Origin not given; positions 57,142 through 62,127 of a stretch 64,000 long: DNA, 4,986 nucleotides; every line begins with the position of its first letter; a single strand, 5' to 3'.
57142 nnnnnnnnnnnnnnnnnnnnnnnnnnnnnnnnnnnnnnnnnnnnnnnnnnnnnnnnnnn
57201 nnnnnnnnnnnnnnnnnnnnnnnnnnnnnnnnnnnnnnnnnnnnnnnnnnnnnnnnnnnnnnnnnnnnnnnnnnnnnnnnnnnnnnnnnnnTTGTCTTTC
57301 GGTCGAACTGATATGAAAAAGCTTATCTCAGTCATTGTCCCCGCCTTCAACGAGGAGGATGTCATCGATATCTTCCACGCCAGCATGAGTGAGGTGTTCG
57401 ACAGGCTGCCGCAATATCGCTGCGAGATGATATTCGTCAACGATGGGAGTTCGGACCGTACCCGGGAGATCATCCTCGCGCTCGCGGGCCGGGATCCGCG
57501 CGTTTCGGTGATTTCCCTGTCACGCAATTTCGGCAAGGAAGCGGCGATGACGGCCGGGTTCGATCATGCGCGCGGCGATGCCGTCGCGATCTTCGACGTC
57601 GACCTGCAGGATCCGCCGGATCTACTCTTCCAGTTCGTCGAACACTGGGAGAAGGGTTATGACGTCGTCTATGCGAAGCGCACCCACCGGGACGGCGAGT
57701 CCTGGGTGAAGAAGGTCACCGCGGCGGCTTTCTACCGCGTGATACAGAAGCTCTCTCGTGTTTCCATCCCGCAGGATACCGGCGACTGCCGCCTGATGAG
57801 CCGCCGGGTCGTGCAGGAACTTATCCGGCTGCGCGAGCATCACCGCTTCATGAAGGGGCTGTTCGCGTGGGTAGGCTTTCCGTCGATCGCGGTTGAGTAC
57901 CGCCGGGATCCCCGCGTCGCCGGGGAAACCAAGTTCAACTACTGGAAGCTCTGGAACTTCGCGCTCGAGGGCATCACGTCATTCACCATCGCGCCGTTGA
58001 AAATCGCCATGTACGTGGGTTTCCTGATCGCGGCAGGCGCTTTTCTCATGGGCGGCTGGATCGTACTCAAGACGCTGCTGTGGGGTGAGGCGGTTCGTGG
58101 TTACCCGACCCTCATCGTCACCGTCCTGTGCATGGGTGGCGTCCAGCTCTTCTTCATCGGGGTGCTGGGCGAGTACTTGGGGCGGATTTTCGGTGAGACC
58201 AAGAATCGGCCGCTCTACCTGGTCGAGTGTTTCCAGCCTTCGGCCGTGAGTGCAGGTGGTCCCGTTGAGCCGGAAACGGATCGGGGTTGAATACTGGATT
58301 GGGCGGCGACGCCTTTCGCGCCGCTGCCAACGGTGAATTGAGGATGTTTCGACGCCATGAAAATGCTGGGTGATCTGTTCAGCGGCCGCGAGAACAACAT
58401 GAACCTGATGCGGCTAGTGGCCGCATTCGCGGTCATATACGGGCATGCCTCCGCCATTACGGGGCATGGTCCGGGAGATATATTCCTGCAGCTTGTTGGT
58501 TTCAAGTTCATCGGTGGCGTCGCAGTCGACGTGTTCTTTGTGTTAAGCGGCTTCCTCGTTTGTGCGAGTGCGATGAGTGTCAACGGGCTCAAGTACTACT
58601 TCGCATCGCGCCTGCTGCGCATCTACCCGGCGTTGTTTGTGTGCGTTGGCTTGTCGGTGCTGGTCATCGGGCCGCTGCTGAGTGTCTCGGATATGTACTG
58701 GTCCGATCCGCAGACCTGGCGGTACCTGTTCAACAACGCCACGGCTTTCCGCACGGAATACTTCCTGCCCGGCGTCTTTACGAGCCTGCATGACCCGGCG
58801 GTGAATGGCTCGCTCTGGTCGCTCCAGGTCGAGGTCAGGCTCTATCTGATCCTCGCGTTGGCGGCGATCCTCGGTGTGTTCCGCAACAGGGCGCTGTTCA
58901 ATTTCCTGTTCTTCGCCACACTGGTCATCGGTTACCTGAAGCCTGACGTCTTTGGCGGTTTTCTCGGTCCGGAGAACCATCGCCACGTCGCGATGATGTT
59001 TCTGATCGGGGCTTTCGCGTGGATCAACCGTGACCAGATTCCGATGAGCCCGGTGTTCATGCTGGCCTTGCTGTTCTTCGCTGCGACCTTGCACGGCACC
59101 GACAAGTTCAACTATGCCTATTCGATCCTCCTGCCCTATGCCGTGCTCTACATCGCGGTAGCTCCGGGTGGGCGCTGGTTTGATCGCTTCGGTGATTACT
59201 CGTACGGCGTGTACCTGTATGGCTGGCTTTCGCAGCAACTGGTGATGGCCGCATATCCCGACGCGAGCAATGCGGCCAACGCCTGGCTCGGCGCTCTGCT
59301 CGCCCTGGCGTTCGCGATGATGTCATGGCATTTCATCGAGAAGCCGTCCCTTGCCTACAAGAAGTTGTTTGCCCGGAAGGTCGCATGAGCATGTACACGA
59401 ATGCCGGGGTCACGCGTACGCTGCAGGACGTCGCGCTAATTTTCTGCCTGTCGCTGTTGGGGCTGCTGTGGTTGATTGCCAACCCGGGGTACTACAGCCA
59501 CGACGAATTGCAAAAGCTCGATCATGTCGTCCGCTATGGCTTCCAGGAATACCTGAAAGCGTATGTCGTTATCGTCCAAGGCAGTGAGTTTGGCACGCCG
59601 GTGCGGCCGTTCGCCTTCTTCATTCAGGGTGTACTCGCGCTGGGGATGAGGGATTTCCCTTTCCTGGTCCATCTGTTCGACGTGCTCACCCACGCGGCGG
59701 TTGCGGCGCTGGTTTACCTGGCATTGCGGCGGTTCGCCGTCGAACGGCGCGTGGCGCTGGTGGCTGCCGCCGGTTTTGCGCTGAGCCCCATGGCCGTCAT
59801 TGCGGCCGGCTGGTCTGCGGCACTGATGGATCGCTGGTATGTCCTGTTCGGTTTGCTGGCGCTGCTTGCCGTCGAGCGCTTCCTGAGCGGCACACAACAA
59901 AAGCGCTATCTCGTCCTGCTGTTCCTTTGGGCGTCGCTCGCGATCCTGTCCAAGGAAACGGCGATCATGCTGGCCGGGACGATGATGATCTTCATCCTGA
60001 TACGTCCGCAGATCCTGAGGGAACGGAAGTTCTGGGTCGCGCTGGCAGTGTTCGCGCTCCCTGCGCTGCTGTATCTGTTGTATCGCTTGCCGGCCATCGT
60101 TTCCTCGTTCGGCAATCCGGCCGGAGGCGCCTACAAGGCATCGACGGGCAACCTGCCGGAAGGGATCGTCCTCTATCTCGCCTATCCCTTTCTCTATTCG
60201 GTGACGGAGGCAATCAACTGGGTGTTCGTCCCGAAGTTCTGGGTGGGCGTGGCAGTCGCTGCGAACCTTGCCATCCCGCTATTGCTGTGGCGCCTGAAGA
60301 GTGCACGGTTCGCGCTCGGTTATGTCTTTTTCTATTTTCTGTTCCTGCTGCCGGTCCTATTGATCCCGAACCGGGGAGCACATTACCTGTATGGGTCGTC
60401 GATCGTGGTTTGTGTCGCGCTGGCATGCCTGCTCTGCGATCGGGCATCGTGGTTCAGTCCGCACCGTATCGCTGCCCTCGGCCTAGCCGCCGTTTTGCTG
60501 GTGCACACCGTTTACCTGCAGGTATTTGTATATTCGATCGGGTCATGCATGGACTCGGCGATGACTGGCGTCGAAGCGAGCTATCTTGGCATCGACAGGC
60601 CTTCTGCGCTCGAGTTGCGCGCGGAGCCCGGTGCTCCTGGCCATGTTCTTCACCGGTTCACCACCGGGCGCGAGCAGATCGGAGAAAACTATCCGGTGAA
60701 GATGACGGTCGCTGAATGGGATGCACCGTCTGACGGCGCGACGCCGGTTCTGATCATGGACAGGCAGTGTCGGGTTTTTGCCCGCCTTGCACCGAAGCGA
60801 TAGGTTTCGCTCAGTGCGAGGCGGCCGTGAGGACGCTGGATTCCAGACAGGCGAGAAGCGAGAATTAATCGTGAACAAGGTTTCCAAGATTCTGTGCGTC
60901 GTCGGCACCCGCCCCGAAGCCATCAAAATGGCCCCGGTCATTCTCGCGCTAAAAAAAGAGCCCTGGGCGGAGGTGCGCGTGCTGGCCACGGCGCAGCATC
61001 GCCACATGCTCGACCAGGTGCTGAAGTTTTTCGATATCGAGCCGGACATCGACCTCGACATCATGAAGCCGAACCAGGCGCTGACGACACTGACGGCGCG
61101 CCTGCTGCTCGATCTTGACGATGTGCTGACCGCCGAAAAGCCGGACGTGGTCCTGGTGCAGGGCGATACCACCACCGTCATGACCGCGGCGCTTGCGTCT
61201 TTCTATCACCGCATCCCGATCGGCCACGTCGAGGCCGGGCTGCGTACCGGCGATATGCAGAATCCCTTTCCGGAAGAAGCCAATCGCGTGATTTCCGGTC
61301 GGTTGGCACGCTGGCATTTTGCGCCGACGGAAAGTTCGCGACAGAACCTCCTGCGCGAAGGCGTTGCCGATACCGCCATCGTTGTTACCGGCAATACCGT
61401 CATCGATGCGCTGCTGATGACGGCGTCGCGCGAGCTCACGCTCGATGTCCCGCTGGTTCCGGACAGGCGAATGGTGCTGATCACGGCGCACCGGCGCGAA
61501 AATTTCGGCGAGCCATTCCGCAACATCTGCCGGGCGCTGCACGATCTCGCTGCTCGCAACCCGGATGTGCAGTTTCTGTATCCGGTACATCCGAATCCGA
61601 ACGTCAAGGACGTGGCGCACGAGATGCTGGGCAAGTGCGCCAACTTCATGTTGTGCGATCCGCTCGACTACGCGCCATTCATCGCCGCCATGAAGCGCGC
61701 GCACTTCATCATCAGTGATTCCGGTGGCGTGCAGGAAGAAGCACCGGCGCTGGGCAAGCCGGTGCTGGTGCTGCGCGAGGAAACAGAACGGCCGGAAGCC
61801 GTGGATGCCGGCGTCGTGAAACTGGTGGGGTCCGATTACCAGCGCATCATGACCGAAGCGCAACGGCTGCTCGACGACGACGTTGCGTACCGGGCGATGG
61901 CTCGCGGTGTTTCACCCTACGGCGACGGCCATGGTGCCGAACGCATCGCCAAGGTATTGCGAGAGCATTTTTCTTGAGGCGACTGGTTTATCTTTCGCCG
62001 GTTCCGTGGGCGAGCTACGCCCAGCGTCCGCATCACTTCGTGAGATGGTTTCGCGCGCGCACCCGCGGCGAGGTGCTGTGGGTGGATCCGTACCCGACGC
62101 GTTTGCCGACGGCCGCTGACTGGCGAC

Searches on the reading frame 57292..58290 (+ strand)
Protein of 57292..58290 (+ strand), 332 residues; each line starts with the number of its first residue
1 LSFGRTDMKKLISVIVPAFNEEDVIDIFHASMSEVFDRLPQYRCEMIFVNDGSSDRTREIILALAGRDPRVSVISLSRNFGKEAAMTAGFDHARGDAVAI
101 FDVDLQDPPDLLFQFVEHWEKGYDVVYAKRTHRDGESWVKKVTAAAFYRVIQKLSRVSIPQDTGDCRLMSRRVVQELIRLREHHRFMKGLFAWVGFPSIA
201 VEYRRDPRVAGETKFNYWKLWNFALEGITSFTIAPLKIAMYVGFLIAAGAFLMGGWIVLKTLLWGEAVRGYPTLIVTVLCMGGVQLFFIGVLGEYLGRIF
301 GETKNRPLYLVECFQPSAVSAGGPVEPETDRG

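Call 8: search_protein_families(library=pfam, proteins=[window:57292-58290:+], max_evalue=0.001)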
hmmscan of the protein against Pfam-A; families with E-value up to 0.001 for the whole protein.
window:57292-58290:+ (332 aa): 4 families
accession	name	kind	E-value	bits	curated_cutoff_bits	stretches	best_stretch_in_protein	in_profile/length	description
PF00535.33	Glycos_transf_2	-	1.2e-36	126.6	23.3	1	13-177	1-167/168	Glycosyl transferase family 2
PF13641.12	Glyco_tranf_2_3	-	1e-07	32.7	27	1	12-182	3-179/230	Glycosyltransferase like family 2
PF10111.15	Glyco_tranf_2_2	-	9.4e-05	22.5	27.3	1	43-110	29-97/276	Glycosyltransferase like family 2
PF13506.12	Glyco_transf_21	-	0.00096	19.1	21.7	0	82-176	18-116/174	Glycosyl transferase family 21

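Call 78: search_protein_families(library=ncbifam, proteins=[window:57292-58290:+], max_evalue=0.00001)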
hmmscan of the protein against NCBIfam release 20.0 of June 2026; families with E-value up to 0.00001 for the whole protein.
window:57292-58290:+ (332 aa): 13 families
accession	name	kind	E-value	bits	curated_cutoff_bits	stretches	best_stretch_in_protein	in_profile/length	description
NF047588.1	GlcsyltransPgfSStrep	equivalog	1.6e-90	303.5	500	1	12-312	3-303/308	glycosyltransferase PgfS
NF007986.1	PRK10714.1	equivalog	1.3e-46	159.1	529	1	10-312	6-309/316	undecaprenyl-phosphate 4-deoxy-4-formamido-L-arabinose transferase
TIGR03937.1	PgaC_IcaA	equivalog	5.3e-16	58.6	422.3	1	9-105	44-136/407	poly-beta-1,6-N-acetyl-D-glucosamine synthase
NF047683.1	TeichurnBiosyTuaG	equivalog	3.3e-14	53.1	400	1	7-145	3-140/252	teichuronic acid biosynthesis protein TuaG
NF007482.0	PRK10073.1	equivalog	5.5e-12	45.3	423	1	8-111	4-102/334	glycosyltransferase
TIGR03965.1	mycofact_glyco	equivalog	2.7e-09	36.4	280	1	9-117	73-177/467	mycofactocin biosynthesis glycosyltransferase MftF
NF041875.1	EPS_EpsD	equivalog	3e-09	36.7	370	1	12-127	1-112/325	exopolysaccharide biosynthesis glycosyltransferase EpsD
TIGR04283.1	glyco_like_mftF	equivalog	3.5e-09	36.6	182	1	12-146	1-124/221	TIGR04283 family arsenosugar biosynthesis glycosyltransferase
NF058614.1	PPMAGASynPpgS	equivalog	3.7e-08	33.1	370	1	14-175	4-163/226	polyprenyl-phospho-N-acetylgalactosaminyl synthase PpgS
TIGR04242.1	nodulat_NodC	equivalog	1.4e-07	30.8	550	1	7-116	45-153/395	chitooligosaccharide synthase NodC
NF010496.0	PRK13915.1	equivalog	1.1e-06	27.9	262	1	9-110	30-132/307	glucosyl-3-phosphoglycerate synthase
NF050050.1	ProtGlycPglI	equivalog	2.8e-06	26.9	500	1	11-129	3-118/306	GalNAc(5)-diNAcBac-PP-undecaprenol beta-1,3-glucosyltransferase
NF045692.1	OglycostaseCruG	equivalog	3.4e-06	26.2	600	1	10-141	41-178/386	2'-O-glycosyltransferase CruG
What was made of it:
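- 57292..58290 (+): polyprenyl-phosphate sugar synthase (GtrB/PgfS/ArnC-like GT2). NCBIfam PgfS E 1.6e-90 and ArnC-like E 1e-46, both full length but below the equivalog cutoffs (call 78).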

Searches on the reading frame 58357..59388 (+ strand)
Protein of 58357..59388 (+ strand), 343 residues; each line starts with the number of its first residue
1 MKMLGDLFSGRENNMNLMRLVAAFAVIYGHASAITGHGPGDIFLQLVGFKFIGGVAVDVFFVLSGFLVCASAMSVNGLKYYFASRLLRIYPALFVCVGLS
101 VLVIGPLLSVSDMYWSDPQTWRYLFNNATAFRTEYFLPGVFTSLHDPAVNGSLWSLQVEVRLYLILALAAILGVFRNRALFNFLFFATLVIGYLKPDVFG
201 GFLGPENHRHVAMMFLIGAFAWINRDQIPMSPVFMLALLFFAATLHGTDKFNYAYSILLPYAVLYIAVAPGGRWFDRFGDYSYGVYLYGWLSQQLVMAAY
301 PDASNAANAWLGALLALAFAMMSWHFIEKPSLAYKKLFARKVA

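Call 8: search_protein_families(library=pfam, proteins=[window:58357-59388:+], max_evalue=0.001)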
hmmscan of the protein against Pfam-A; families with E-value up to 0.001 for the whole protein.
window:58357-59388:+ (343 aa): 1 family
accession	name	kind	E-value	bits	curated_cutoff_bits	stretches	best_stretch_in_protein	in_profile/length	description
PF01757.29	Acyl_transf_3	-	9e-26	91.1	31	1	14-320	3-317/326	Acyltransferase domain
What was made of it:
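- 58357..59388 (+): Acyl_transf_3 O-acyltransferase. Pfam E 9e-26 (call 8).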

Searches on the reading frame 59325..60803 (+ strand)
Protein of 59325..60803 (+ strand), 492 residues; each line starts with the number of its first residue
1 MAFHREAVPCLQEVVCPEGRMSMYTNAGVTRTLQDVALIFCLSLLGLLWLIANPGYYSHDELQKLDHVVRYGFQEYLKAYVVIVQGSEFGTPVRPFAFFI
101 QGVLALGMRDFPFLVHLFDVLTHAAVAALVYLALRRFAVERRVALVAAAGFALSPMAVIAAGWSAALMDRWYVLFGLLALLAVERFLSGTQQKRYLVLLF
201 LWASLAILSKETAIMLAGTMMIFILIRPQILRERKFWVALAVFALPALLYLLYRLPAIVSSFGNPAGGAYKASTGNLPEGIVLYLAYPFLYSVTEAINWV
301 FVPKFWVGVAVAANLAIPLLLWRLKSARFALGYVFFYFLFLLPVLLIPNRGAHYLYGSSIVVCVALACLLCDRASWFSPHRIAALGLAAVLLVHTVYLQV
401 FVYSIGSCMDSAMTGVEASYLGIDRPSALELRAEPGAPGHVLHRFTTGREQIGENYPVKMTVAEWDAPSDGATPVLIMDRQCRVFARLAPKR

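Call 8: search_protein_families(library=pfam, proteins=[window:59325-60803:+], max_evalue=0.001)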
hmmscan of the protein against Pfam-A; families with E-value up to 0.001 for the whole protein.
window:59325-60803:+ (492 aa): 1 family
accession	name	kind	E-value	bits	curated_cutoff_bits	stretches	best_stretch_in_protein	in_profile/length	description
PF13231.12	PMT_2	-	1.1e-10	42.4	26.1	1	96-247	6-153/160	Dolichyl-phosphate-mannose-protein mannosyltransferase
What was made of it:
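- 59325..60803 (+): GT-C (PMT_2/ArnT-like) periplasmic glycosyltransferase. Pfam PMT_2 E 1e-10 (call 8).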

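Call 78: search_protein_families(library=ncbifam, proteins=[window:59325-60803:+], max_evalue=0.00001)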
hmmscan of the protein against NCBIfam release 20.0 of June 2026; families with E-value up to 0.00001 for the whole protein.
window:59325-60803:+ (492 aa): 0 families

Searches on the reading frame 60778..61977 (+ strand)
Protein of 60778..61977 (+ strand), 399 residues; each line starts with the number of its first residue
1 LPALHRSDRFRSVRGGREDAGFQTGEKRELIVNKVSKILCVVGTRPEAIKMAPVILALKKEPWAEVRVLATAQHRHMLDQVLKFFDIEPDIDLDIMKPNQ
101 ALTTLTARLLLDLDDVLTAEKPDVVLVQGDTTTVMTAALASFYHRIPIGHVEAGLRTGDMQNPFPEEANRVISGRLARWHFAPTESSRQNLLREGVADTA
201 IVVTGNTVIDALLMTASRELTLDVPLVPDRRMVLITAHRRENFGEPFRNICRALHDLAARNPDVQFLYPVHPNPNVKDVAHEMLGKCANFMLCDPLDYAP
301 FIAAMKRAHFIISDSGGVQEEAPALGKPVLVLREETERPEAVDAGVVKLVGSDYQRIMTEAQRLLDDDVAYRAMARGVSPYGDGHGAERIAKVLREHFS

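Call 8: search_protein_families(library=pfam, proteins=[window:60778-61977:+], max_evalue=0.001)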
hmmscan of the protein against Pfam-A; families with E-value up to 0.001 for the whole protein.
window:60778-61977:+ (399 aa): 2 families
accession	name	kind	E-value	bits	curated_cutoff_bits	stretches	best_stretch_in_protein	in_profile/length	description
PF02350.25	Epimerase_2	-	1.6e-121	405.9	30.6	1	57-394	2-346/347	UDP-N-acetylglucosamine 2-epimerase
PF13579.12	Glyco_trans_4_4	-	7.9e-05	23.5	29.7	1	106-206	56-157/158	Glycosyl transferase 4-like domain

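Call 78: search_protein_families(library=ncbifam, proteins=[window:60778-61977:+], max_evalue=0.00001)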
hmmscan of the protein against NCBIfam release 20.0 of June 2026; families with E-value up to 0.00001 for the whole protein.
window:60778-61977:+ (399 aa): 2 families
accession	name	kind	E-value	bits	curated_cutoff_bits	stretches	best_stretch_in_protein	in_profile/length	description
TIGR00236.1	wecB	equivalog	2.2e-147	491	210.15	1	37-397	2-365/366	non-hydrolyzing UDP-N-acetylglucosamine 2-epimerase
TIGR03568.1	NeuC_NnaA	equivalog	1.4e-28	99.9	235.9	1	37-394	2-365/365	UDP-N-acetylglucosamine 2-epimerase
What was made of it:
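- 60778..61977 (+): wecB, non-hydrolysing UDP-GlcNAc 2-epimerase (makes UDP-ManNAc). NCBIfam TIGR00236 scores 491 bits against a cutoff of 210 (call 78).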
